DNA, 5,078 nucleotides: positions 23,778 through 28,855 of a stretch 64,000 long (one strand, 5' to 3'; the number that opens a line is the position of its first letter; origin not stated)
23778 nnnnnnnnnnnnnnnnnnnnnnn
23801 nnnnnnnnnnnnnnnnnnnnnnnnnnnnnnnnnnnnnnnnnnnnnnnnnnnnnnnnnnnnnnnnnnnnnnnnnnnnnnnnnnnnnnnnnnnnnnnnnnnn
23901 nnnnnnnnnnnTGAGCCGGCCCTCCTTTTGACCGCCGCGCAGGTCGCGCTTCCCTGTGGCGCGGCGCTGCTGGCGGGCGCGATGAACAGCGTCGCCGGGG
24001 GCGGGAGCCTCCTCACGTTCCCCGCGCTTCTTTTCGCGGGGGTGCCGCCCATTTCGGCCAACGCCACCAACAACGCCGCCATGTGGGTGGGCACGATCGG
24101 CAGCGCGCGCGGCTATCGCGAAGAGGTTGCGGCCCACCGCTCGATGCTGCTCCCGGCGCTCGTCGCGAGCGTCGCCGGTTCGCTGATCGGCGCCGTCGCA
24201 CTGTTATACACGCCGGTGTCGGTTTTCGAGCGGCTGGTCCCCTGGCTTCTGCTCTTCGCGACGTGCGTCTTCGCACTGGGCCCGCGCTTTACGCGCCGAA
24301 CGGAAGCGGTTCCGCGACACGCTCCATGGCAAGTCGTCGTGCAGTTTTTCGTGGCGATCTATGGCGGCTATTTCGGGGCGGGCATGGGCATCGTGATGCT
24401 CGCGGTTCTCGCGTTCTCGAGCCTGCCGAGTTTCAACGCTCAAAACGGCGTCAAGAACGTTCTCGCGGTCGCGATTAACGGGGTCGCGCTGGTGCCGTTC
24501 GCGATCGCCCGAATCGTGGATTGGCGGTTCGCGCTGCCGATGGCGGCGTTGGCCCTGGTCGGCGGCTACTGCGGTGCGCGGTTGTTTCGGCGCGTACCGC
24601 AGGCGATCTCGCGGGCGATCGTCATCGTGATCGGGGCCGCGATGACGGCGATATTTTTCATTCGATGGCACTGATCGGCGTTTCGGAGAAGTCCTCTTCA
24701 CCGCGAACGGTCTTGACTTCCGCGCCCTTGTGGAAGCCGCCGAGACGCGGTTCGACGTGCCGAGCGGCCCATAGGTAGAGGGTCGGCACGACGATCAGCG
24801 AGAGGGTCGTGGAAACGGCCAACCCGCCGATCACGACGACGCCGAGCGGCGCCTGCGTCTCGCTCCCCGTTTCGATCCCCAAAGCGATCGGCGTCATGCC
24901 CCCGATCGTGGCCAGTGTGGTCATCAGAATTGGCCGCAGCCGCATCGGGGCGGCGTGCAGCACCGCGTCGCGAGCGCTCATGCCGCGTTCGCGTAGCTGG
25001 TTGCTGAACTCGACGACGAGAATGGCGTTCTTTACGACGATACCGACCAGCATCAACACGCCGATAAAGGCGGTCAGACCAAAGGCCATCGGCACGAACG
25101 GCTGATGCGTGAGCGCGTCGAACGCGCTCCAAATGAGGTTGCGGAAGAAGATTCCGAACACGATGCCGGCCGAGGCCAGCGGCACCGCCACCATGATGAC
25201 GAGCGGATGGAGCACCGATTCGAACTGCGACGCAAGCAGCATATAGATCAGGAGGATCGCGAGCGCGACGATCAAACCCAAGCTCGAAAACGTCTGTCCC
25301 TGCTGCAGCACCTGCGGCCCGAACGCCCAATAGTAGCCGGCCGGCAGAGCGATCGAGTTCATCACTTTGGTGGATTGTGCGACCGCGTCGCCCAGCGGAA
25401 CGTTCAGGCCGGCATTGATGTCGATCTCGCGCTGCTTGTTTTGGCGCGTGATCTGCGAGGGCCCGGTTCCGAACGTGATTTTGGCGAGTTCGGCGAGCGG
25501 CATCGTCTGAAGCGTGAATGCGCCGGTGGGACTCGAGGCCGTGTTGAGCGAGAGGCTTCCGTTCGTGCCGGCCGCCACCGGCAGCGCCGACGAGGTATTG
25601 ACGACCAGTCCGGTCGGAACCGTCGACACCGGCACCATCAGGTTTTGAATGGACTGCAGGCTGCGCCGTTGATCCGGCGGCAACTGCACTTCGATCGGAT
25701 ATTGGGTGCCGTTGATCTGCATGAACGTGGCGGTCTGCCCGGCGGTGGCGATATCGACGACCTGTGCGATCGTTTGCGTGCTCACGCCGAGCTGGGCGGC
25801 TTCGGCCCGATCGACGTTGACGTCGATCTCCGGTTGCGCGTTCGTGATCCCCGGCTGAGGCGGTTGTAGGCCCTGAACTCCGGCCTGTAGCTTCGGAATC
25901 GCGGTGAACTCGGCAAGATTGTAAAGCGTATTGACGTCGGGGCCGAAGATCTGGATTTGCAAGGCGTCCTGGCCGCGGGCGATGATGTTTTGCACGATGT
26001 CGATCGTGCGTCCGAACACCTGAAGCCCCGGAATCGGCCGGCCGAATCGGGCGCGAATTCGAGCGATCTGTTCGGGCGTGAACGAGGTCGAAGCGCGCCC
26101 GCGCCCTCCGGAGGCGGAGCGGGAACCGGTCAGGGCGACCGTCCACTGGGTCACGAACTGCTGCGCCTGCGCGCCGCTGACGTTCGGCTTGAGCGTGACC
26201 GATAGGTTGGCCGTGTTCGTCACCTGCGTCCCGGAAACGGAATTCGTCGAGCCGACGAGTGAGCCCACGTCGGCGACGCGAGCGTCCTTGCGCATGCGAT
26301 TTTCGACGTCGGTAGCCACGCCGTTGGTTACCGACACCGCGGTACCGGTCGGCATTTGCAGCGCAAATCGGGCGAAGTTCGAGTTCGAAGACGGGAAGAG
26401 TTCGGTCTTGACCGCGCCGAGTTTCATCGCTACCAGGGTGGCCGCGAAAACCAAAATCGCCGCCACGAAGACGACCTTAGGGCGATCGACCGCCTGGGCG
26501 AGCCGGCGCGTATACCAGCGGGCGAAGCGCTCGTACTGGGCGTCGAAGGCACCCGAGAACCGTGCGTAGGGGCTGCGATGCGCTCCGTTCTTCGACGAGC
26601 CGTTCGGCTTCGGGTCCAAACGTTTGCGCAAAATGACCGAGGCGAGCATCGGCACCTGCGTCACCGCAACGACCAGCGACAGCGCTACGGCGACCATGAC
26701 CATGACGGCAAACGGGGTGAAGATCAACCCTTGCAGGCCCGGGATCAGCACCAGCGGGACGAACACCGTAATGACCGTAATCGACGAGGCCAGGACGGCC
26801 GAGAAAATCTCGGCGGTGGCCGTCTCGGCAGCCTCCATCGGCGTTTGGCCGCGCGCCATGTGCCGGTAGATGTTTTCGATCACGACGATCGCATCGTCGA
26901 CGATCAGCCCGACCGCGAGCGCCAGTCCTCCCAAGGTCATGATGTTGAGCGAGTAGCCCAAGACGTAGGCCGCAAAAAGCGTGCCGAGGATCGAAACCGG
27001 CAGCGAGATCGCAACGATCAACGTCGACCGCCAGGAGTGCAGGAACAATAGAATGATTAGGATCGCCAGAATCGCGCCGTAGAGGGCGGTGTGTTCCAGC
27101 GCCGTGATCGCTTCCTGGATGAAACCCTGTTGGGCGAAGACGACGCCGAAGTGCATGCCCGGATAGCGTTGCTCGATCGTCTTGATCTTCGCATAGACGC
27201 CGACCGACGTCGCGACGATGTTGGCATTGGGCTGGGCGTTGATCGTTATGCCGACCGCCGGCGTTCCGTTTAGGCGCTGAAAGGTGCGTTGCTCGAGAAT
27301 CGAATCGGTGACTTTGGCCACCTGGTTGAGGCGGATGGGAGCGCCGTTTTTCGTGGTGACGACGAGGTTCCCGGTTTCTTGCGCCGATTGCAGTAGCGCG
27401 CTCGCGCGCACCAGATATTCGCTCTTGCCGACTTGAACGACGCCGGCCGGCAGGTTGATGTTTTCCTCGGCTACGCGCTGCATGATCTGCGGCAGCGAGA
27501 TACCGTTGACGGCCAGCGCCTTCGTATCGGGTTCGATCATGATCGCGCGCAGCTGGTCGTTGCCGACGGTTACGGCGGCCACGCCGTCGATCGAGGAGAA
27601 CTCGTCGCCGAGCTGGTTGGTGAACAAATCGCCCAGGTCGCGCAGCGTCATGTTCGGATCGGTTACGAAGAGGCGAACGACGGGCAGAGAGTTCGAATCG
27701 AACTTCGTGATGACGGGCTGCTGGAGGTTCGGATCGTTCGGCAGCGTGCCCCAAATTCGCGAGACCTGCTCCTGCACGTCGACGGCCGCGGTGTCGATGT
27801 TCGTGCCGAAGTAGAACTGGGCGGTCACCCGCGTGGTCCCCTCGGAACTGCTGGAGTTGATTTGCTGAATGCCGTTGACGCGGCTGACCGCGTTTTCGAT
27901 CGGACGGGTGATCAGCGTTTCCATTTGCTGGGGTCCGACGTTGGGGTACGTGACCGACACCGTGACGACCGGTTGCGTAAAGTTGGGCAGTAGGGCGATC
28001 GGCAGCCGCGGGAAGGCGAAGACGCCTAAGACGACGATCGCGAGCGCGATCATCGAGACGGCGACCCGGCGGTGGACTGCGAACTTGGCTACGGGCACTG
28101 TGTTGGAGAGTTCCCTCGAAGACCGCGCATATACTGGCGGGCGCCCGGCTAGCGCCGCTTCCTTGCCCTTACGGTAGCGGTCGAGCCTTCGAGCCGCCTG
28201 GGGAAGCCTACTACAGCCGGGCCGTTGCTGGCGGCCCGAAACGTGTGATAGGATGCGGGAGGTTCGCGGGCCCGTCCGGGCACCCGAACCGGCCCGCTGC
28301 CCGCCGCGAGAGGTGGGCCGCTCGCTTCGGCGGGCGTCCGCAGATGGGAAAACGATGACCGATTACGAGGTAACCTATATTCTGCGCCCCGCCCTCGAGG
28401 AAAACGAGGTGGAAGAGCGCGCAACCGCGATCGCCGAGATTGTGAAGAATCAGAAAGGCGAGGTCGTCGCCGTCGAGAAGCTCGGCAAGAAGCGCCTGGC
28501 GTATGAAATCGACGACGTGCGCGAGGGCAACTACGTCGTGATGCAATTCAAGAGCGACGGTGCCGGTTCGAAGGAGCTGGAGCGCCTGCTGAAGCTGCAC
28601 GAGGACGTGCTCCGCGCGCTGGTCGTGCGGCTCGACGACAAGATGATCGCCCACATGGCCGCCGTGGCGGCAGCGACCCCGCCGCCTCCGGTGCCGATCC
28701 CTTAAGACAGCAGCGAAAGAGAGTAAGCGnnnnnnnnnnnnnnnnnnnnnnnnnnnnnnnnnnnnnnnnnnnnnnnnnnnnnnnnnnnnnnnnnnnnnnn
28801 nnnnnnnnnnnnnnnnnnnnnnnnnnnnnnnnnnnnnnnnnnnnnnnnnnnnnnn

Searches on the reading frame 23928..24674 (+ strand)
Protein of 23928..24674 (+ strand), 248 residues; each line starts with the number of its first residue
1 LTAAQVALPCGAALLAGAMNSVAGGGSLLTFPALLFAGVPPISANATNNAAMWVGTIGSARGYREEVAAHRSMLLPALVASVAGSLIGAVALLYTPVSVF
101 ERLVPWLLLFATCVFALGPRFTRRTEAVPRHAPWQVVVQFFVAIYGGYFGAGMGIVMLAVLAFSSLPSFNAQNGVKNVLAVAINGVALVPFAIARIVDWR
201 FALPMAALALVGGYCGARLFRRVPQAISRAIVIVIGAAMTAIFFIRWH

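Call 8: search_protein_families(library=pfam, proteins=[window:23928-24674:+], max_evalue=0.01)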
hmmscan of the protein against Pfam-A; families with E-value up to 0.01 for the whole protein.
window:23928-24674:+ (248 aa): 1 family
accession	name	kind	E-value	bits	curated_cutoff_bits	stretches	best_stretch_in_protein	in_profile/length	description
PF01925.25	TauE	-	8.7e-43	147.1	32.6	1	11-240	3-234/237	Sulfite exporter TauE/SafE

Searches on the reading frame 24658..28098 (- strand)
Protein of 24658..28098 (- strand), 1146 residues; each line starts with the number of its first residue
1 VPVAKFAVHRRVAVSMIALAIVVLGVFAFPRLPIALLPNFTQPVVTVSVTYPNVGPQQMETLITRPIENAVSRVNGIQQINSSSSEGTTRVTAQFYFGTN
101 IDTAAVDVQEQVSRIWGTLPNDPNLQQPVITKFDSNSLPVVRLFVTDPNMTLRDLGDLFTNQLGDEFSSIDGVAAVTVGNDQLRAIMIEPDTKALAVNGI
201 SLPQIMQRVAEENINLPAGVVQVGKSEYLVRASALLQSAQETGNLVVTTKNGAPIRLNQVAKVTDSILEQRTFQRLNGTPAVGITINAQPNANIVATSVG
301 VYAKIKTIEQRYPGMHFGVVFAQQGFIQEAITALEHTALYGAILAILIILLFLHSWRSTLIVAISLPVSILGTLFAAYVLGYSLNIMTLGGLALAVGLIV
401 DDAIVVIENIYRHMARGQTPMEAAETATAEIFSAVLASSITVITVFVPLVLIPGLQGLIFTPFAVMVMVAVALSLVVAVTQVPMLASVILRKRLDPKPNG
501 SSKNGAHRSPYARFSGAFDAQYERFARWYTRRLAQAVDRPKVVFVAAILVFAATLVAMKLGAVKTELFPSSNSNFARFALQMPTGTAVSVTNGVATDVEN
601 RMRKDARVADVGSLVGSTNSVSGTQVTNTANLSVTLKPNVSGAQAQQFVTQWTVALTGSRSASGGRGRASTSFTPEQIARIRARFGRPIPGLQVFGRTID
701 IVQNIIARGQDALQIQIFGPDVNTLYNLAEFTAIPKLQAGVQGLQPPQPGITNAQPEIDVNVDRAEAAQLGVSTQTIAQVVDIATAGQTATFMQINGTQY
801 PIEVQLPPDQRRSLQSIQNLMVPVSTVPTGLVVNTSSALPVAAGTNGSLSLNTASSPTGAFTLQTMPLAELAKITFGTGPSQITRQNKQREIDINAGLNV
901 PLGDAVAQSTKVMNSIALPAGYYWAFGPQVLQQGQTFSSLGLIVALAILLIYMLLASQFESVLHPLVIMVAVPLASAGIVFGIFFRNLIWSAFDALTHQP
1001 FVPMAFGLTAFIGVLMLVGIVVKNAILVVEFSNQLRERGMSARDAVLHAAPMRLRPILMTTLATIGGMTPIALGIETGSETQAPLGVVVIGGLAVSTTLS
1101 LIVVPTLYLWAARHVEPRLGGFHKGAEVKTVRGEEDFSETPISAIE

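Call 8: search_protein_families(library=pfam, proteins=[window:24658-28098:-], max_evalue=0.01)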
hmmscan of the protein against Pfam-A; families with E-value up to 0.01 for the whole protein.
window:24658-28098:- (1146 aa): 3 families
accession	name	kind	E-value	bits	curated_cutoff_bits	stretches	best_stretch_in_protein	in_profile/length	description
PF00873.25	ACR_tran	-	1.1e-230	768.7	28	1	4-1110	2-1019/1021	AcrB/AcrD/AcrF family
PF03176.21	MMPL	-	1.5e-07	31.2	20.5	1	339-542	150-332/333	MMPL family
PF02355.23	SecD_SecF_C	-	0.0019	18.1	20.5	1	336-473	34-170/189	Protein export membrane protein SecD/SecF, C-terminal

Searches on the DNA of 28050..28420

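Call 60: search_rna_families(source=window, start=28050, end=28420, threshold=evalue, max_evalue=10, show_alignments=1)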
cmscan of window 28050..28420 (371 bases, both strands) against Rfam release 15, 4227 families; matches with E-value up to 10: 2.
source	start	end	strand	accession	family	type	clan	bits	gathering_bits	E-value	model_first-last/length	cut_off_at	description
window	28269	28363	-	RF01723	Rhizobiales-2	Gene; sRNA;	-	19.7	40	3.9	1-103/103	no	Rhizobiales-2 RNA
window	28285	28324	+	RF03934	mir-m107-1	Gene; miRNA;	-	14.8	83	6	1-65/65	no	mir-m107-1 microRNA precursor family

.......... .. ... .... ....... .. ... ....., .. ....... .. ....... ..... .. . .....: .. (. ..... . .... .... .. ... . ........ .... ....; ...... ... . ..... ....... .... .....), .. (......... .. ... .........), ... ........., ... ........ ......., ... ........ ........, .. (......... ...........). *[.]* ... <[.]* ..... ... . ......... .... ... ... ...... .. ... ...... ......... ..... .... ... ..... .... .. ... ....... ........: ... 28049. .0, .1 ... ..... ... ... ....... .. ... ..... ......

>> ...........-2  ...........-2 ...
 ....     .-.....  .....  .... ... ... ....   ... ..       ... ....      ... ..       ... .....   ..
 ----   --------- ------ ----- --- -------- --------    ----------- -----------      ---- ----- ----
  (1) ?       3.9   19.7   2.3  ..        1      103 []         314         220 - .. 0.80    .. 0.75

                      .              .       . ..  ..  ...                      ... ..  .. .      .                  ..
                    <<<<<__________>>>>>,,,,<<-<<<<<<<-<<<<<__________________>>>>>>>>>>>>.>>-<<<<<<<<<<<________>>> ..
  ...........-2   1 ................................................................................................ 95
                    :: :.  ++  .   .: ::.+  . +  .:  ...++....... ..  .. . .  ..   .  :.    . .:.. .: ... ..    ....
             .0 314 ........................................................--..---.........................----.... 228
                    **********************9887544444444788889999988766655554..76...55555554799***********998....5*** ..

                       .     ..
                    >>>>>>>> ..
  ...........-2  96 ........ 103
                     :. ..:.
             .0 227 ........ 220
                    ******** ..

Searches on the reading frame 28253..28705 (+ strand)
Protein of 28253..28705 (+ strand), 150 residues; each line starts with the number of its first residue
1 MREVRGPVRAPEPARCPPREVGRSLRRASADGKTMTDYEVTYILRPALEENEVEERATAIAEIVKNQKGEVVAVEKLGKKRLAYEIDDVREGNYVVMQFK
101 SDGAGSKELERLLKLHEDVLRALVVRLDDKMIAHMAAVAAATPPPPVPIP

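Call 4: search_protein_families(library=pfam, proteins=[window:28253-28705:+], max_evalue=0.01)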
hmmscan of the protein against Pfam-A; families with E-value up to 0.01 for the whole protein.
window:28253-28705:+ (150 aa): 1 family
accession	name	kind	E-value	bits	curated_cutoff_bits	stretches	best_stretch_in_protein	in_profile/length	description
PF01250.22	Ribosomal_S6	-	3.6e-28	98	27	1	38-126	2-90/90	Ribosomal protein S6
